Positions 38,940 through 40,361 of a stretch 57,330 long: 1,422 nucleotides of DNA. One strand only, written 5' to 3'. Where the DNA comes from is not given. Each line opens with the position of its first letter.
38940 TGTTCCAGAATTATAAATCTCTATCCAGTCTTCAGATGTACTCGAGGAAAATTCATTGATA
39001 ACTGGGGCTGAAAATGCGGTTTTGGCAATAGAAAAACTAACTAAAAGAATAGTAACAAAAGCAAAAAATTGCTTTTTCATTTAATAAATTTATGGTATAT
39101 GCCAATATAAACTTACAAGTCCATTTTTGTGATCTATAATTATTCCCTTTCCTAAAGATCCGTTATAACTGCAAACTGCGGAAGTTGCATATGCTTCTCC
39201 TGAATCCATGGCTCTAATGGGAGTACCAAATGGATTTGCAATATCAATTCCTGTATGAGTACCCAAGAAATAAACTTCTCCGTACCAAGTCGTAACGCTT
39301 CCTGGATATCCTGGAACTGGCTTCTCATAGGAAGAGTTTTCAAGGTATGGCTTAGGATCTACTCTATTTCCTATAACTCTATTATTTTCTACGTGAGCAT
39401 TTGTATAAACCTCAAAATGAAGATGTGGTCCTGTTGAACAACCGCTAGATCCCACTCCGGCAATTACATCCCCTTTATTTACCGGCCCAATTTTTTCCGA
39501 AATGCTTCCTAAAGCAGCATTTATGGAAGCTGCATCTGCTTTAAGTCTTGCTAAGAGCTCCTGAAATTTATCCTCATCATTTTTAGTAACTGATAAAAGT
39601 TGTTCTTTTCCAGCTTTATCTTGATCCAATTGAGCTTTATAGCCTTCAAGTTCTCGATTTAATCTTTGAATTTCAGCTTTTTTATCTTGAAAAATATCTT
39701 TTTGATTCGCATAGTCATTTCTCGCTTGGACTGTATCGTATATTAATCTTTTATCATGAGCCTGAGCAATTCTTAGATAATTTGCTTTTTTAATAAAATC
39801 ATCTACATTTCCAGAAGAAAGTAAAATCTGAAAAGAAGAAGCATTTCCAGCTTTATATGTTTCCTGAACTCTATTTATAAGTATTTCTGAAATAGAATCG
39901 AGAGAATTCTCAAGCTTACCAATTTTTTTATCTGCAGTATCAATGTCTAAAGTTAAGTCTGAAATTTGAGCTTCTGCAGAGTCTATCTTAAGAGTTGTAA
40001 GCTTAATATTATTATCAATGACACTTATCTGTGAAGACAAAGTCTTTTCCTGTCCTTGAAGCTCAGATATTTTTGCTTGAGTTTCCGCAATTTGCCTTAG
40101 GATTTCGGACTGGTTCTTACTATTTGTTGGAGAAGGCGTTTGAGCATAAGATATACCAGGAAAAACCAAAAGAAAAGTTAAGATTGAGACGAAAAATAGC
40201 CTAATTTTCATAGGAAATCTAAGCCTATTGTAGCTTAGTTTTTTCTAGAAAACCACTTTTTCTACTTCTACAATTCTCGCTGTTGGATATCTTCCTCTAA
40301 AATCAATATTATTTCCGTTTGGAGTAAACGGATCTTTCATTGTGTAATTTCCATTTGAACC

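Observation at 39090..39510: Circularly permuted M23 (LytM) metallopeptidase domain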

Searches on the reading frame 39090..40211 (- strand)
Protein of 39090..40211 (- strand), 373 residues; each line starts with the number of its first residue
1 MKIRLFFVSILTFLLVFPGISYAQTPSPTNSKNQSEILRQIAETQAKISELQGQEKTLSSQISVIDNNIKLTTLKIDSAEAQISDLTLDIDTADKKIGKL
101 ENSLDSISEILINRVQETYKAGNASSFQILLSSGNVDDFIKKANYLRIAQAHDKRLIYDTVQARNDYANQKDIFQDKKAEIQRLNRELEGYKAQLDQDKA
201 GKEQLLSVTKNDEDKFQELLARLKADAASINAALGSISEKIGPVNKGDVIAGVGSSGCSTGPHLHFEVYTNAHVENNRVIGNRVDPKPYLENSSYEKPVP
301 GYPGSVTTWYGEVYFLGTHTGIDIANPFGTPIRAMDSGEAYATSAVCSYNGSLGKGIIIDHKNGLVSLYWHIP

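Call 3: search_protein_families(library=pfam, proteins=[window:39090-40211:-], max_evalue=1)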
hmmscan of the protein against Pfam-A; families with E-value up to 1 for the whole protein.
window:39090-40211:- (373 aa): 18 families
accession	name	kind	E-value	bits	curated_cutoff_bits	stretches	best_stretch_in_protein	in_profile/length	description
PF01551.29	Peptidase_M23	-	6.8e-19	68.3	28.7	2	318-372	2-52/96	Peptidase family M23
PF11932.13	DUF3450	-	9.5e-06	25.5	32.6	1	12-111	4-102/241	Protein of unknown function (DUF3450)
PF24568.1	CC_PcsB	-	0.00019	21.7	27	1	98-160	2-65/75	Peptidoglycan hydrolase PcsB, coiled-coil domain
PF19380.4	DUF5955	-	0.0031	18.3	27.1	1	179-239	13-72/88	Family of unknown function (DUF5955)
PF15960.10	DUF4763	-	0.0032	17.2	30.1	1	26-101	72-147/236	Domain of unknown function (DUF4763)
PF23649.1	FKBP15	-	0.0039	17.3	27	1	29-98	119-189/224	FK506-binding protein 15-like domain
PF07926.17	TPR_MLP1_2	-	0.0052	17.2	36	1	32-62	96-126/129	TPR/MLP1/MLP2-like protein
PF00038.26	Filament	-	0.0073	16.4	40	1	164-239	202-277/313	Intermediate filament protein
PF06818.20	Fez1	-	0.042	14.8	34.4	1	39-205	31-155/199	Fez1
PF10818.13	SecM_small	-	0.22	12.8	26.1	1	6-70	8-71/95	secA translation cis-regulator SecM, small type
PF23991.1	DUF7310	-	0.24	12.3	40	0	71-109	19-58/83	Coiled-coil region of unknown function (DUF7310)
PF05508.16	Ran-binding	-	0.25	10.9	25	1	32-109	30-106/304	RanGTP-binding protein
PF05266.19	DUF724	-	0.28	11.5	38.4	1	31-91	122-182/188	Protein of unknown function (DUF724)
PF16515.11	HIP1_clath_bdg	-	0.29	12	28.8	0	157-225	32-94/99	Clathrin-binding domain of Huntingtin-interacting protein 1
PF11083.13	Relaxase_C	-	0.46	11.2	30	0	210-246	17-54/125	C-terminal helical hairpin domain from relaxase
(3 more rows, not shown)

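Call 4: search_solved_structures(query=window:39093-40211:-, max_evalue=1, show_alignments=3)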
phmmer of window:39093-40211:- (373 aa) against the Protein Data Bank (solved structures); distinct sequences matched with E-value up to 1: 46.
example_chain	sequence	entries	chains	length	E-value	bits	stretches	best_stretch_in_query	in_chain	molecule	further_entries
9m7n_A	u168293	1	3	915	6.9e-11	45.5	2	295-372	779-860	Gp16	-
3slu_A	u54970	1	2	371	2.6e-10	43.6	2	234-274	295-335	M23 peptidase domain protein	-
6muk_A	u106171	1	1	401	3.2e-10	43.3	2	234-275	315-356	Peptidase M23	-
9gy1_A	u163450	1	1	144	6.1e-10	42.4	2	289-372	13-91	Peptidase, M23 family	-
5kvp_A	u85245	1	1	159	5.2e-09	39.3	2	242-293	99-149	Zoocin A endopeptidase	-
2hsi_A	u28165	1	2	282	3.7e-08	36.5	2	316-372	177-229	Putative peptidase M23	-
4qp5_A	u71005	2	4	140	3.5e-06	30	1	237-292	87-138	Lysostaphin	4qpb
5j1l_A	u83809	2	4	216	4.5e-06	29.7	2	237-268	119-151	ToxR-activated gene (TagE)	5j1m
5nmy_A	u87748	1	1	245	5e-06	29.5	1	238-314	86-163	Lysostaphin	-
4lxc_A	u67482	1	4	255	6.4e-06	29.2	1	238-314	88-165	Lysostaphin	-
5kqb_A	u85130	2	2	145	1.4e-05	28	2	312-364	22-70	Peptidase M23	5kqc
4rny_A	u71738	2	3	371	1.8e-05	27.7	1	239-274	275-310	Conserved hypothetical secreted protein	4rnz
6smk_A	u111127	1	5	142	3.9e-05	26.6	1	236-269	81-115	Peptidase_M23 domain-containing protein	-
6jmx_A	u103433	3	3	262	6.9e-05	25.7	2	316-372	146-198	Peptidase M23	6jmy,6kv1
8hd0_E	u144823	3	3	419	0.00019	24.3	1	30-232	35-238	Murein hydrolase activator EnvC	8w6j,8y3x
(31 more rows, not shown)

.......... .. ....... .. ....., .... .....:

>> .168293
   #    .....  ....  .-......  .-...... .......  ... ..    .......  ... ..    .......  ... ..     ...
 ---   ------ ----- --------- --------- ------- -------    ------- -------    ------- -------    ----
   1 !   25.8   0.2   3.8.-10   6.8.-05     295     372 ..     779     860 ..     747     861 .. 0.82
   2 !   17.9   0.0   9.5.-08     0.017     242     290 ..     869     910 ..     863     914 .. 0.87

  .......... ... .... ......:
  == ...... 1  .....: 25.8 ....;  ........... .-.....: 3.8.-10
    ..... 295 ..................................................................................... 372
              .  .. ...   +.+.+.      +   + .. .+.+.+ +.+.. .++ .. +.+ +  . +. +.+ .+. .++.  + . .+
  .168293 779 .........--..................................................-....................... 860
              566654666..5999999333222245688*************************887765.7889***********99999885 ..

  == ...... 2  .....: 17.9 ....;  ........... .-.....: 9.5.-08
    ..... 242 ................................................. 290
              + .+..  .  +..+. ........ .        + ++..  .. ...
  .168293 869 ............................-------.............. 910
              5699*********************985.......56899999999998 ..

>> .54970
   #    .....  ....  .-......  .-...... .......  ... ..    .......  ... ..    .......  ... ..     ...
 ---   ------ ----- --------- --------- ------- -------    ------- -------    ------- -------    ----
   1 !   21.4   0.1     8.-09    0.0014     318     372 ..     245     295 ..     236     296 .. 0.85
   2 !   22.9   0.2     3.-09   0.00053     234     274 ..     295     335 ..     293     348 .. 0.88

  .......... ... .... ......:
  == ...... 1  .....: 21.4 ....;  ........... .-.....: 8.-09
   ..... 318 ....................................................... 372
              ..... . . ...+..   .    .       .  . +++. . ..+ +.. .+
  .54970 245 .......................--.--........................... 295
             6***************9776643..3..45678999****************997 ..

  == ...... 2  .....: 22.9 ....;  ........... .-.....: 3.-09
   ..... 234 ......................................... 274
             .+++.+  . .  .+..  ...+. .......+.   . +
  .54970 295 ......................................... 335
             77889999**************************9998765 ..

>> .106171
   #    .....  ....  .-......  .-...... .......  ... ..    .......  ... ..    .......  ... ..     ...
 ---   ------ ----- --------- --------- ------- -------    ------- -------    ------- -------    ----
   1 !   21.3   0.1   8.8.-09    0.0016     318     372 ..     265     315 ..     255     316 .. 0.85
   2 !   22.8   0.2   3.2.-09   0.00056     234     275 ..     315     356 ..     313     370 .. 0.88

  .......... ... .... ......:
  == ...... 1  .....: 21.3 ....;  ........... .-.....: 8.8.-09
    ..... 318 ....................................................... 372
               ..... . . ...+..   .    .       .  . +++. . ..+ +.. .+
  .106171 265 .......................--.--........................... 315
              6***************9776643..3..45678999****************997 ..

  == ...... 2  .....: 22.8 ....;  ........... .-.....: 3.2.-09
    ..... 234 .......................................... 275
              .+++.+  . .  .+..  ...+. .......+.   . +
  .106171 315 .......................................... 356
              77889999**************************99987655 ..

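Call 8: find_homologous_proteins(query=window:39093-40211:-, max_evalue=0.001)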
Query window:39093-40211:- (373 aa): 2347 proteins with E <= 0.001 among 6857 candidates; the best 120 are listed.
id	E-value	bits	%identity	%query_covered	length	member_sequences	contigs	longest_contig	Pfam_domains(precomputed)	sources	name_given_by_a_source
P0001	1.5e-240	816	99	100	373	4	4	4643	PF11932.14,PF01551.30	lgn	-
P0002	2.5e-201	687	84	99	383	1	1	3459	PF01551.30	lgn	-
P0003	5.3e-199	679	81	100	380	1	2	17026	PF01551.30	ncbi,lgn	-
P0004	1.1e-194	665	79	99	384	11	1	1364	PF01551.30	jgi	jgi:peptidoglycan hydrolase CwlO-like protein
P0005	2.0e-193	661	80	99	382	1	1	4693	PF01551.30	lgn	-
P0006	3.0e-193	660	80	99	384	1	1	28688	PF01551.30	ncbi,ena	-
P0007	8.5e-191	652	78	99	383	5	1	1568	PF11932.14,PF01551.30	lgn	-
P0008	1.7e-189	648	77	100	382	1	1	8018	PF01551.30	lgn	-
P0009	2.4e-189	647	78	99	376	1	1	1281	PF11932.14,PF01551.30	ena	-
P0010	1.7e-188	644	80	96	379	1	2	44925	PF01551.30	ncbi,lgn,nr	ncbi:MAG: peptidoglycan DD-metalloendopeptidase family protein [Candidatus Levybacteria bacterium]|n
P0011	7.4e-188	642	77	100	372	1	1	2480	PF11932.14,PF01551.30,PF24568.2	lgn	-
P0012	3.0e-187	640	76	100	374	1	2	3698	PF11932.14,PF01551.30,PF04108.18,PF24568.2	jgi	jgi:peptidoglycan hydrolase CwlO-like protein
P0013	4.2e-187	640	76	99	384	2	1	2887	PF01551.30,PF24568.2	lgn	-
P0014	3.1e-186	637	76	100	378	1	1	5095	PF01551.30,PF24568.2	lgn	-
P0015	3.5e-186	637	75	100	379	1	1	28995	PF01551.30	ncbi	-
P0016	4.1e-186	637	76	100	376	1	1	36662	PF01551.30,PF24568.2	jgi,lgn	-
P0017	1.6e-185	635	75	100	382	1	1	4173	PF01551.30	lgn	-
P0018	3.9e-184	630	74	100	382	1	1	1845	PF01551.30,PF24568.2,PF12795.13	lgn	-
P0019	4.0e-184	630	76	99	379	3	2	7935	PF01551.30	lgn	-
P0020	1.6e-183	628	75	99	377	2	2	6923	PF01551.30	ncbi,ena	-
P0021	5.0e-183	626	74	99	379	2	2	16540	PF01551.30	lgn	-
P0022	2.3e-182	624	75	99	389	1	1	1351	PF01551.30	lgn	-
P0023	7.5e-182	623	75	100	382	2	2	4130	PF01551.30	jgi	jgi:peptidoglycan hydrolase CwlO-like protein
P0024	3.3e-181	620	75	100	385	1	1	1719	PF01551.30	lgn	-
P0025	3.3e-181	620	74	100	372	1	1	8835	PF01551.30,PF24568.2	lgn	-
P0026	1.5e-180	618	77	94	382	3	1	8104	PF01551.30,PF24568.2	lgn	-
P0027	3.0e-180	617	74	97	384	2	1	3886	PF01551.30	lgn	-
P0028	3.2e-180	617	77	94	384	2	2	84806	PF01551.30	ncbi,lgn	-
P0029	1.5e-179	615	73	100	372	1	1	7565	PF01551.30,PF24568.2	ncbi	-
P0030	3.0e-178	611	73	99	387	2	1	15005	PF11932.14,PF01551.30,PF24568.2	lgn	-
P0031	3.8e-178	610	73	99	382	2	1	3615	PF01551.30,PF12795.13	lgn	-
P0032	1.5e-177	608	73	100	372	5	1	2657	PF01551.30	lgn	-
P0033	1.8e-177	608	72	100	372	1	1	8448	PF11932.14,PF01551.30,PF24568.2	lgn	-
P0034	1.9e-176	605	72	100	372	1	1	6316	PF01551.30,PF24568.2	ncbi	-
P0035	1.4e-175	602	71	99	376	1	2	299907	PF11932.14,PF01551.30,PF04108.18,PF24568.2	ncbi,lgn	-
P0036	4.5e-175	600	74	91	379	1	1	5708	PF01551.30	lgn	-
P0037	3.6e-174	597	71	99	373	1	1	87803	PF11932.14,PF01551.30,PF07889.18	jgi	-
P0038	4.6e-174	597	72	99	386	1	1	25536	PF01551.30,PF24568.2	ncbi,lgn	-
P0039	4.2e-172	591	71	99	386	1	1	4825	PF01551.30,PF24568.2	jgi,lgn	-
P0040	5.5e-169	580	68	100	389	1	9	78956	PF01551.30,PF24568.2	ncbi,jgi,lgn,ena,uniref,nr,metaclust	ncbi:MAG: peptidase M23 [Candidatus Woesebacteria bacterium GW2011_GWB1_38_5b]|uniref:Peptidase M23 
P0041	1.9e-167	575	72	91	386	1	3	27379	PF01551.30,PF24568.2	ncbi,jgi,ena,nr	ncbi:MAG: Peptidase, M23 family [Candidatus Levybacteria bacterium GW2011_GWA2_40_8]|nr:MAG: Peptida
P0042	2.1e-166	572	72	91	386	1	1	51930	PF01551.30,PF24568.2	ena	-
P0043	3.1e-166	571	72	91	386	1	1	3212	PF01551.30,PF24568.2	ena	-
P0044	1.1e-165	569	71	91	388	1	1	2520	PF01551.30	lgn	-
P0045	1.4e-165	569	71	91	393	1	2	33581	PF01551.30,PF24568.2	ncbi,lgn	-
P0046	3.2e-165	568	67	98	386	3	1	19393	PF01551.30,PF24568.2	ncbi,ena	-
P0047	3.7e-165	568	71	91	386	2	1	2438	PF01551.30,PF24568.2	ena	-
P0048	2.0e-163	562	69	92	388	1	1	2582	PF01551.30,PF24568.2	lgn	-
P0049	4.4e-160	551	67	99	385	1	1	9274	PF01551.30,PF28019.1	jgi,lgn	-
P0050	1.9e-159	549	66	100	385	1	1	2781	PF01551.30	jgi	-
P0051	1.5e-152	526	67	92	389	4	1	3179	PF01551.30,PF24568.2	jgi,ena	-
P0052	1.4e-150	520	62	100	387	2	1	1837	PF01551.30,PF08614.17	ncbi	-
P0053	2.8e-149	516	82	72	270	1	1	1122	PF01551.30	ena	-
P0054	8.5e-142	491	65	92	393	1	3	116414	PF01551.30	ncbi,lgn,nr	ncbi:MAG: hypothetical protein HYW63_01470 [Candidatus Levybacteria bacterium]|nr:hypothetical prote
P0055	2.1e-140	486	60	100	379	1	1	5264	PF01551.30,PF24627.2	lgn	-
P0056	2.7e-138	479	62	91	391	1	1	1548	PF01551.30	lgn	-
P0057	5.0e-134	465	58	96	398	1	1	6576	PF01551.30,PF06810.18,PF24161.2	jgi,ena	-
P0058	1.7e-132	460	61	91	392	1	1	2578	PF01551.30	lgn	-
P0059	2.9e-132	460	62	94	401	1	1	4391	PF01551.30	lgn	-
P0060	4.8e-129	449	59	91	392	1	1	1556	PF01551.30,PF24568.2,PF24161.2,PF12795.13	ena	-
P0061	4.8e-123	429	53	100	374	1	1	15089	PF01551.30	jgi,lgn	-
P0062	6.2e-122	426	57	90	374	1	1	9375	PF01551.30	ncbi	-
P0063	5.8e-121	422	53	100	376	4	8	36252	PF01551.30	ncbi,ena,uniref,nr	ncbi:hypothetical protein A3F29_01020 [Candidatus Roizmanbacteria bacterium RIFCSPHIGHO2_12_FULL_33_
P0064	1.9e-120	421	52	99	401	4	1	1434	PF01551.30,PF24568.2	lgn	-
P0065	2.0e-120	421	53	95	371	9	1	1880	PF01551.30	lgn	-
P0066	7.3e-120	419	54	92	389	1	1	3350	PF01551.30,PF24568.2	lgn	-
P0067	8.5e-120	419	54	95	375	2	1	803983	PF01551.30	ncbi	-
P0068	1.5e-118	414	51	97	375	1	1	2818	PF11932.14,PF01551.30,PF24568.2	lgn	-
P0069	2.5e-118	414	55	91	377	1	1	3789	PF01551.30,PF24568.2,PF24161.2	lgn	-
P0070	4.0e-118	413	51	99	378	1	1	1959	PF11932.14,PF01551.30,PF24568.2,PF04977.21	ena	-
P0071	8.6e-118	412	52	100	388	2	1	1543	PF01551.30,PF08614.17,PF24568.2,PF24161.2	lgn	-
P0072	3.1e-117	410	55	91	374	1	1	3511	PF01551.30,PF24568.2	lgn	-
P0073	3.2e-117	410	52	99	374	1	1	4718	PF01551.30,PF24568.2,PF24161.2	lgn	-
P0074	5.2e-117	409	53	93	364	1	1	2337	PF11932.14,PF01551.30,PF24568.2,PF24161.2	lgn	-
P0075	1.4e-116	408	52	100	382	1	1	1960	PF11932.14,PF01551.30,PF24568.2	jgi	jgi:peptidoglycan hydrolase CwlO-like protein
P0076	1.8e-116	408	51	99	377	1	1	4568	PF01551.30,PF24568.2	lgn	-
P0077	2.2e-116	407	52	98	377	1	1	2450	PF01551.30,PF24568.2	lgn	-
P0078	4.7e-116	406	83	57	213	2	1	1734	PF01551.30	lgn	-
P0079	7.7e-116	406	51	100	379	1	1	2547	PF01551.30,PF24568.2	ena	-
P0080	1.0e-115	405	52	99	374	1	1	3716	PF01551.30,PF24568.2,PF24161.2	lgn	-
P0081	1.5e-115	405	51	99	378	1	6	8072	PF01551.30,PF24568.2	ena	-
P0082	1.7e-115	404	52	100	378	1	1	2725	PF01551.30,PF24568.2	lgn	-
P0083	5.6e-115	403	52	99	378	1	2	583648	PF01551.30,PF24568.2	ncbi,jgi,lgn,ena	-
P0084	5.6e-115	403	50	100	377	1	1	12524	PF01551.30,PF24568.2,PF24161.2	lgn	-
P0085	6.3e-115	403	51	98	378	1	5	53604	PF01551.30,PF24568.2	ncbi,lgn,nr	ncbi:hypothetical protein HYU92_05460 [Candidatus Curtissbacteria bacterium]|nr:hypothetical protein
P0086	1.3e-114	401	53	99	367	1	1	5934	PF01551.30,PF24568.2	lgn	-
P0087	2.4e-114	401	52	92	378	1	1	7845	PF01551.30,PF24568.2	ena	-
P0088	7.7e-114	399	52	99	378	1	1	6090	PF01551.30,PF24568.2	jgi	-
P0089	8.4e-114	399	51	98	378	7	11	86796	PF11932.14,PF01551.30,PF24568.2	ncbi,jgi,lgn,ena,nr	ncbi:hypothetical protein A3G16_04945 [Candidatus Curtissbacteria bacterium RIFCSPLOWO2_12_FULL_41_1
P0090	1.7e-113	398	51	99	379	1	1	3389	PF11932.14,PF01551.30,PF24568.2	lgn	-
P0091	3.1e-113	397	50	99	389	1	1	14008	PF01551.30,PF24568.2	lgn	-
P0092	7.1e-113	396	52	91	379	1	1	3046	PF11932.14,PF01551.30,PF24568.2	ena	-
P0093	9.6e-113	395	52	94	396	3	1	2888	PF11932.14,PF01551.30,PF04108.18,PF24568.2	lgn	-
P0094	1.1e-112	395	55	88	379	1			PF01551.30,PF24568.2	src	-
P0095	1.4e-112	395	52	91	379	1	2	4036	PF11932.14,PF01551.30,PF24568.2,PF24161.2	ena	-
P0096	1.6e-112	395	51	98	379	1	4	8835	PF11932.14,PF01551.30,PF24568.2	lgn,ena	-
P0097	1.6e-112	395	52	100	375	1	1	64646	PF01551.30,PF24568.2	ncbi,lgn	-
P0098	4.0e-112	393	50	99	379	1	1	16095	PF01551.30,PF24568.2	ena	-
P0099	4.0e-112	393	49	100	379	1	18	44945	PF01551.30,PF24568.2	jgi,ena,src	-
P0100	7.0e-112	392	52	91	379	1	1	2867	PF11932.14,PF01551.30,PF24568.2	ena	-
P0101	8.7e-112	392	53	91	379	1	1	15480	PF01551.30,PF24568.2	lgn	-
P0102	4.3e-111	390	52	91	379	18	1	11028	PF01551.30,PF24568.2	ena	-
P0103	9.5e-111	389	53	90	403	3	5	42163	PF01551.30,PF04108.18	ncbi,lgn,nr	ncbi:MAG: peptidoglycan DD-metalloendopeptidase family protein [Candidatus Levybacteria bacterium]|n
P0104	1.8e-110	388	54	88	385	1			PF01551.30,PF24568.2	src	-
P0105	6.2e-110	386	52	91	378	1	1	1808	PF01551.30,PF24568.2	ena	-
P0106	1.2e-109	385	53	91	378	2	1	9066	PF01551.30,PF24568.2,PF24161.2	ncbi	-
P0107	1.3e-109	385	52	91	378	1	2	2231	PF01551.30,PF24568.2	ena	-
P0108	2.2e-109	384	51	91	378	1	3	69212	PF01551.30,PF24568.2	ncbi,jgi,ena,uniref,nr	ncbi:hypothetical protein A3F45_02630 [Candidatus Curtissbacteria bacterium RIFCSPHIGHO2_12_FULL_41_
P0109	3.0e-109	384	51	91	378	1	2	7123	PF01551.30,PF24568.2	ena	-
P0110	3.4e-109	384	51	91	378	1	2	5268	PF01551.30,PF24568.2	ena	-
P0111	7.9e-109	382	51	91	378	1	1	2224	PF01551.30,PF24568.2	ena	-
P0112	1.8e-108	381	51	91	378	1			PF01551.30,PF24568.2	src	-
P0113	3.6e-108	380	50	92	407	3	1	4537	PF11932.14,PF01551.30,PF08614.17,PF28256.1,PF24568.2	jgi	-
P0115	9.3e-104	366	48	94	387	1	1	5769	PF11932.14,PF01551.30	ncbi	-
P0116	9.5e-104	366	49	98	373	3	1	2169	PF01551.30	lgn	-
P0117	2.4e-103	364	49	98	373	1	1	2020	PF01551.30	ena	-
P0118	3.4e-103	364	49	92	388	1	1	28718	PF01551.30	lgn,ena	-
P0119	3.9e-103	364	48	99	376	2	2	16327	PF01551.30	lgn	-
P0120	5.2e-103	363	49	98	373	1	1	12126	PF01551.30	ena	-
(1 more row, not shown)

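Call 20: predict_structure(alignment_id=A1)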
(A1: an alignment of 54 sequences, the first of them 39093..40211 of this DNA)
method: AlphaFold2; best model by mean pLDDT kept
length: 373 residues; sequences in the alignment: 54
mean_pLDDT: 81.4   pTM: 0.50
mean pLDDT of the five models: 81.4, 80.2, 77.9, 75.3, 73.3
residues with pLDDT >= 90: 98; 70-90: 224; 50-70: 37; < 50: 14
segments of 3 or more residues with pLDDT < 50: 17-30
pLDDT, mean of each block of 10 residues (from residue 1): 68 55 38 76 84 76 86 88 86 76 74 74 65 77 80 80 82 87 88 85 75 71 78 83 96 84 94 92 93 91 89 74 94 97 86 91 96 88
secondary structure, 60 per line:
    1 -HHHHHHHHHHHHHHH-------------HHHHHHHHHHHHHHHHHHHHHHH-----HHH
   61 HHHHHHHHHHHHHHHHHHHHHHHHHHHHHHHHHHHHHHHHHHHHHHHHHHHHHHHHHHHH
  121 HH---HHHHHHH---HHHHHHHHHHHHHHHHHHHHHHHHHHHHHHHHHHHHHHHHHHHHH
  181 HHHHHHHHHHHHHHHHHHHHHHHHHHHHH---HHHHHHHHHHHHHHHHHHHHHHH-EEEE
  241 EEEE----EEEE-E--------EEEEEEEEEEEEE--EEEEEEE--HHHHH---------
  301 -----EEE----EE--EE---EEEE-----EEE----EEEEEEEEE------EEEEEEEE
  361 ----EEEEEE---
elements in order: H2-16 H30-52 H58-122 H126-132 H136-209 H213-235 E237-244 E249-252 E263-275 E278-284 H287-291 E306-308 E322-325 E331-333 E338-346 E353-360 E365-370
